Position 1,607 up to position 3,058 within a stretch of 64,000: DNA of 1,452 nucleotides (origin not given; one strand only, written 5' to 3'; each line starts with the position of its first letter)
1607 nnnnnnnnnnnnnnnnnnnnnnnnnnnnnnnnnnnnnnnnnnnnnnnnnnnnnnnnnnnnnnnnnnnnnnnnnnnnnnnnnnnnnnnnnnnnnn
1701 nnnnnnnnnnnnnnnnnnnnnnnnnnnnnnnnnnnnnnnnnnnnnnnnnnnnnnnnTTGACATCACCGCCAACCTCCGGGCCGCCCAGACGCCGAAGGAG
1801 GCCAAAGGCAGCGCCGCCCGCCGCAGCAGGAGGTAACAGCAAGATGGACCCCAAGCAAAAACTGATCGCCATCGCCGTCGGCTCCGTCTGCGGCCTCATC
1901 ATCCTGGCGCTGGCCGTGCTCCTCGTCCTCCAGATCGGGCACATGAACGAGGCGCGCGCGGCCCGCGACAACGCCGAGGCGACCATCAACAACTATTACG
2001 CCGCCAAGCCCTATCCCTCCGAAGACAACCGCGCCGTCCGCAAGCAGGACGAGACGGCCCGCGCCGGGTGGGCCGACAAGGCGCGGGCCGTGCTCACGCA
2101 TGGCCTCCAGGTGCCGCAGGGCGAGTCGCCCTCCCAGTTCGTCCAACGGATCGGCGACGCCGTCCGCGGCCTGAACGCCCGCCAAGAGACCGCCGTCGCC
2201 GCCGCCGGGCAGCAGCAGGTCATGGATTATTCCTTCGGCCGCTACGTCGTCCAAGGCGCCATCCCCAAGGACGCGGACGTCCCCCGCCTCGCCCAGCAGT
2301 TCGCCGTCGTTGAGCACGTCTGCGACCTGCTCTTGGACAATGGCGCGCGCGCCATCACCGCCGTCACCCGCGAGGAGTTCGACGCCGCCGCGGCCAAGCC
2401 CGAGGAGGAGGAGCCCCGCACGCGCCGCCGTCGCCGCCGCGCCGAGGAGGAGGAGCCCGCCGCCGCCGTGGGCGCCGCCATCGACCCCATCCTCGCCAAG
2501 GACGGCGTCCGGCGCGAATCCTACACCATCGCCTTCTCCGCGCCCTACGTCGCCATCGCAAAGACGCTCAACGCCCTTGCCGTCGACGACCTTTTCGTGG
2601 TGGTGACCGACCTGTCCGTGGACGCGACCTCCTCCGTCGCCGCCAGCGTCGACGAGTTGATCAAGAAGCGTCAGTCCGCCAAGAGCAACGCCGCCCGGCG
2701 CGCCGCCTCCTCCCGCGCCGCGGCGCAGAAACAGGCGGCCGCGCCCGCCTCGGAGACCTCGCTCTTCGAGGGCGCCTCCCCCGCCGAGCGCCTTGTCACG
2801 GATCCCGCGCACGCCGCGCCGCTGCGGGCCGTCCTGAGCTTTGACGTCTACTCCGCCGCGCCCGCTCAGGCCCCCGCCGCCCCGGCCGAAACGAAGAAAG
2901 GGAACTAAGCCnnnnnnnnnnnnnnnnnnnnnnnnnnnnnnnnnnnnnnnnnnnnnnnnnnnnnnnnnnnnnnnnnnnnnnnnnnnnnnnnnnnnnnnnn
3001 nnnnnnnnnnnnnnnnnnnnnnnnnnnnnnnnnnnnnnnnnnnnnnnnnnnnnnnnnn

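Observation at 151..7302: Compact pilus/secretion assembly module with fused PilM-PilN, a Zn-ribbon/TSP3-repeat PilP-like protein and an oversized secretin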

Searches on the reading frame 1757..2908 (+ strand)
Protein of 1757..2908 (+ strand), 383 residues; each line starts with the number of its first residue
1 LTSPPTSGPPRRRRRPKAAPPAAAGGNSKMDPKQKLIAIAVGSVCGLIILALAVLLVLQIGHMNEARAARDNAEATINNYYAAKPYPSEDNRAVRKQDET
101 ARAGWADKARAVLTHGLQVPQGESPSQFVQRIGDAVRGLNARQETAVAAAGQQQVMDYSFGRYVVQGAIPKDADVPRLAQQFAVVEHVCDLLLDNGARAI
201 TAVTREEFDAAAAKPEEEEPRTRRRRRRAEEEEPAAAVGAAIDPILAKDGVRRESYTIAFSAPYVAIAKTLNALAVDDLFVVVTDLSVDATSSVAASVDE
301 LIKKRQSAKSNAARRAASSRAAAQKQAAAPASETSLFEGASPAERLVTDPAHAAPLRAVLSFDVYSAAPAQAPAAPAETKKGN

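Call 3: search_protein_families(library=pfam, proteins=[window:1757-2908:+], max_evalue=0.1)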
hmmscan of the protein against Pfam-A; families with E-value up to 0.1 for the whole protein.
window:1757-2908:+ (383 aa): 1 family
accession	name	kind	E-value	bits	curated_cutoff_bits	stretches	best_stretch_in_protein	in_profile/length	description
PF17261.7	DUF5327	-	0.032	15.4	27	0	171-222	21-74/95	Family of unknown function (DUF5327)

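Call 4: search_protein_families(library=ncbifam, proteins=[window:1757-2908:+], max_evalue=0.1)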
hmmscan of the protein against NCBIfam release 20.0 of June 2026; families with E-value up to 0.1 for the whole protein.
window:1757-2908:+ (383 aa): 1 family
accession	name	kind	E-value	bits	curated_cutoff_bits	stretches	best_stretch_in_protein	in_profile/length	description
NF038287.2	Amuc_1100_fam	equivalog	4e-14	52.7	180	1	37-331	9-295/326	Amuc_1100 family pilus-like protein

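Call 11: search_solved_structures(query=window:1757-2908:+, max_evalue=1, show_alignments=2)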
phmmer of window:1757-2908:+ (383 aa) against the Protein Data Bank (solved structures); distinct sequences matched with E-value up to 1: 0.

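Call 28: find_homologous_proteins(query=window:1844-2908:+, max_evalue=0.001)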
Query window:1844-2908:+ (354 aa): 50 proteins with E <= 0.001 among 8000 candidates.
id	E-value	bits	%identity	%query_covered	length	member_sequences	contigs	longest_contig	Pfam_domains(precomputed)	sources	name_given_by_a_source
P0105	1.0e-214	730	100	100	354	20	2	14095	PF28028.1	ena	-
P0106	3.6e-170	584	81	100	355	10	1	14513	PF28028.1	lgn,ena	-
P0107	3.1e-140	485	68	95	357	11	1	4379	PF28028.1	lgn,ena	-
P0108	1.5e-121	424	61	95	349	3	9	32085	PF28028.1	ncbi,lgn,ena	-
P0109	7.0e-114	399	56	100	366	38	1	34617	PF28028.1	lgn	-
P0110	2.2e-113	397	58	100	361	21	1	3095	PF28028.1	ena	-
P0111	2.0e-111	391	56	100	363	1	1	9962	PF28028.1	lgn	-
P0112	2.6e-110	387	55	100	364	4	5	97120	PF28028.1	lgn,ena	-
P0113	8.4e-106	372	55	95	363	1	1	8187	PF28028.1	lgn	-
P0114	1.2e-105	372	54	100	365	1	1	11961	PF28028.1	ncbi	-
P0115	1.8e-104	368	55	95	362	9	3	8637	PF28028.1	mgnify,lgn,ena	mgnify:CR=1 FL=1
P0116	5.6e-102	360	53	95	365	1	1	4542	PF28028.1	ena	-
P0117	2.1e-101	358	54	100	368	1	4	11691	PF28028.1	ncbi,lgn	-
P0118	1.7e-100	355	53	95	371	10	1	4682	PF28028.1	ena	-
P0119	4.3e-100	353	52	95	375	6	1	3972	PF28028.1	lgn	-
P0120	1.2e-99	352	53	95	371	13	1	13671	PF28028.1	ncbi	ncbi:MAG: hypothetical protein ACI4YA_08590 [Candidatus Spyradenecus sp.]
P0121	1.2e-99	352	53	95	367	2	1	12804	PF28028.1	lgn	-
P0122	2.1e-99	351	53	95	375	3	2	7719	PF28028.1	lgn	-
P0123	2.5e-99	351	52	99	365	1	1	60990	PF28028.1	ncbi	-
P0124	1.1e-98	349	53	95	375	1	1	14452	PF28028.1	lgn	-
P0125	5.0e-97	343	51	95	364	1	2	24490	PF28028.1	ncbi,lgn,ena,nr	ncbi:MAG: Amuc_1100 family pilus-like protein [Kiritimatiellae bacterium]|nr:Amuc_1100 family pilus-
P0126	8.6e-97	343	52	95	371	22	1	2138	PF28028.1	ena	-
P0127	5.6e-96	340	50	99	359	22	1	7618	PF28028.1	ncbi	-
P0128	1.2e-95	339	51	99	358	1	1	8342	PF28028.1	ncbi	-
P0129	7.5e-95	336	51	95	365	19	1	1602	PF28028.1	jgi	jgi:hypothetical protein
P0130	1.1e-94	336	48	95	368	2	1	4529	PF28028.1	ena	-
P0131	3.0e-94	334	50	99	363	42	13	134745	PF28028.1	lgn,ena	-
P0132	4.6e-94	334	51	100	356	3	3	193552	PF28028.1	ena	-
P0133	1.2e-93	332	52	96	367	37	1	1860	PF28028.1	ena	-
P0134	3.7e-93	331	47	100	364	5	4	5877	PF28028.1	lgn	-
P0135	1.6e-92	328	50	96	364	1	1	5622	PF28028.1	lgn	-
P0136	2.5e-92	328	50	95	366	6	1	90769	PF28028.1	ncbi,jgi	jgi:hypothetical protein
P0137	5.4e-91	324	50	97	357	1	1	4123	PF28028.1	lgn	-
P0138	8.4e-91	323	50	97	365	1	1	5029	PF28028.1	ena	-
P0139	2.3e-90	321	48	95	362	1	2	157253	PF28028.1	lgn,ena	-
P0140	3.6e-90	321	49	95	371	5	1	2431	PF28028.1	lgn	-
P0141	1.2e-88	316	48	95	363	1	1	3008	PF28028.1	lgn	-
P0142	1.3e-87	312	48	95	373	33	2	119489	PF28028.1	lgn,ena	-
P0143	1.9e-86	309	48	97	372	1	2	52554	PF28028.1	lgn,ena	-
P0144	4.9e-86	307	47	100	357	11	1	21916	PF28028.1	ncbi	ncbi:MAG: Amuc_1100 family pilus-like protein [Kiritimatiellia bacterium]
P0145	8.2e-81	290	49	95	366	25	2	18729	PF28028.1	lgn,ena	-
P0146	5.2e-80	287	49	95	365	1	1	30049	PF28028.1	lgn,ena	-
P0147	8.7e-73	264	45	95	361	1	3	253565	PF28028.1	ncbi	-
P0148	1.2e-68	250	43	99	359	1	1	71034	PF28028.1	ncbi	-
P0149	1.4e-67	247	43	100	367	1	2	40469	PF28028.1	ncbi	-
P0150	1.4e-56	210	39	99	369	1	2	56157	PF28028.1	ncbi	-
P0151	1.0e-38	152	84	26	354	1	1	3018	PF08245.19,PF28028.1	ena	-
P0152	3.6e-38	150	59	36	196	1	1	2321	PF28028.1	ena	-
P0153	1.2e-26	112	48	37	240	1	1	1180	PF28028.1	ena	-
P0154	2.1e-21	95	29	73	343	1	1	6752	PF28028.1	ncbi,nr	ncbi:MAG: hypothetical protein HQ523_05065, partial [Lentisphaerae bacterium]|nr:hypothetical protei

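Call 30: search_solved_structures(query=A2, max_evalue=1, show_alignments=1)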
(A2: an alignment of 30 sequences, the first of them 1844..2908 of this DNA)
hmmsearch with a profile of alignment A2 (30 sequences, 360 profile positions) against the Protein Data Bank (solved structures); distinct sequences matched with E-value up to 1: 0.

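Call 42: predict_structure(alignment_id=A2)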
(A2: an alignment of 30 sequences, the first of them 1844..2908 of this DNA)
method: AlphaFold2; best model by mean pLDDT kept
length: 354 residues; sequences in the alignment: 30
mean_pLDDT: 77.0   pTM: 0.59
mean pLDDT of the five models: 77.0, 76.7, 76.0, 74.5, 72.4
residues with pLDDT >= 90: 83; 70-90: 180; 50-70: 49; < 50: 42
segments of 3 or more residues with pLDDT < 50: 180-209, 343-354
pLDDT, mean of each block of 10 residues (from residue 1): 76 88 90 89 86 70 88 86 81 86 91 70 70 85 86 92 92 77 36 37 39 76 88 91 90 92 79 85 80 62 68 69 80 86 48 37
secondary structure, 60 per line:
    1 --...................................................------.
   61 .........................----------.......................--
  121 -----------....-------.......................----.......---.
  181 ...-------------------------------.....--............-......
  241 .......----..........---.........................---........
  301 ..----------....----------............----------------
elements in order: H3-53 H60-85 H96-118 H132-135 H143-165 E170-176 H180-183 H215-219 E222-233 H235-247 E252-261 H265-289 H293-302 H313-316 E327-338

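Call 46: fold_search(model_id=the predicted structure, library=pdb)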
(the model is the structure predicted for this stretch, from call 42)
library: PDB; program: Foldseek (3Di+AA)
matches with E <= 10: 46; with E <= 0.001: 10
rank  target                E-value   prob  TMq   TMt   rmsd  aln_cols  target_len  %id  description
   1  6kny_B                4.9e-06  1.00  0.37  0.66  10.1       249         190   10  Structure of Amuc_1100 without transmembrane region from Akkermansia muciniphila (released 2020-04-15)
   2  6lad_D                8.9e-06  1.00  0.39  0.68   9.2       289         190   10  Crystal structure of Amuc_1100 from Akkermansia muciniphila (released 2020-08-05)
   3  6kny_A                2.1e-05  1.00  0.41  0.79   6.1       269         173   10  Structure of Amuc_1100 without transmembrane region from Akkermansia muciniphila (released 2020-04-15)
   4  6laf_B                2.3e-05  1.00  0.37  0.68  10.1       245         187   10  Crystal structure of the core domain of Amuc_1100 from Akkermansia muciniphila (released 2020-08-05)
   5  6lad_A                3.0e-05  1.00  0.39  0.67  11.0       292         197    9  Crystal structure of Amuc_1100 from Akkermansia muciniphila (released 2020-08-05)
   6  6laf_A                4.1e-05  1.00  0.40  0.79   5.9       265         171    9  Crystal structure of the core domain of Amuc_1100 from Akkermansia muciniphila (released 2020-08-05)
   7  6lad_F                8.8e-05  1.00  0.38  0.69   8.7       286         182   10  Crystal structure of Amuc_1100 from Akkermansia muciniphila (released 2020-08-05)
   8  6lad_E                9.9e-05  1.00  0.39  0.70   8.6       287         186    9  Crystal structure of Amuc_1100 from Akkermansia muciniphila (released 2020-08-05)
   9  6lad_B                1.2e-04  1.00  0.38  0.69   9.1       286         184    9  Crystal structure of Amuc_1100 from Akkermansia muciniphila (released 2020-08-05)
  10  6lad_C                2.0e-04  1.00  0.40  0.69  10.0       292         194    9  Crystal structure of Amuc_1100 from Akkermansia muciniphila (released 2020-08-05)
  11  2rjz_A                2.8e-02  0.99  0.22  0.53  18.7       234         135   11  Crystal structure of the type 4 fimbrial biogenesis protein PilO from Pseudomonas aeruginosa (released 2007-11-06)
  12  3jc8_Oa               3.3e-02  0.94  0.21  0.38  20.1       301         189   11  Architectural model of the type IVa pilus machine in a piliated state (released 2016-03-16)
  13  2rjz_B                3.5e-01  0.80  0.22  0.56  19.3       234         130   11  Crystal structure of the type 4 fimbrial biogenesis protein PilO from Pseudomonas aeruginosa (released 2007-11-06)
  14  8fwm_AS               1.3e+00  0.25  0.16  0.29   4.6       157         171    6  Structure of tail-neck junction of Agrobacterium phage Milano (released 2023-12-06)
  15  5uvr                  1.3e+00  0.69  0.16  0.53   4.8       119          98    8  The core region of PilO from the type IV pilus system of Pseudomonas aeruginosa (released 2018-02-21)
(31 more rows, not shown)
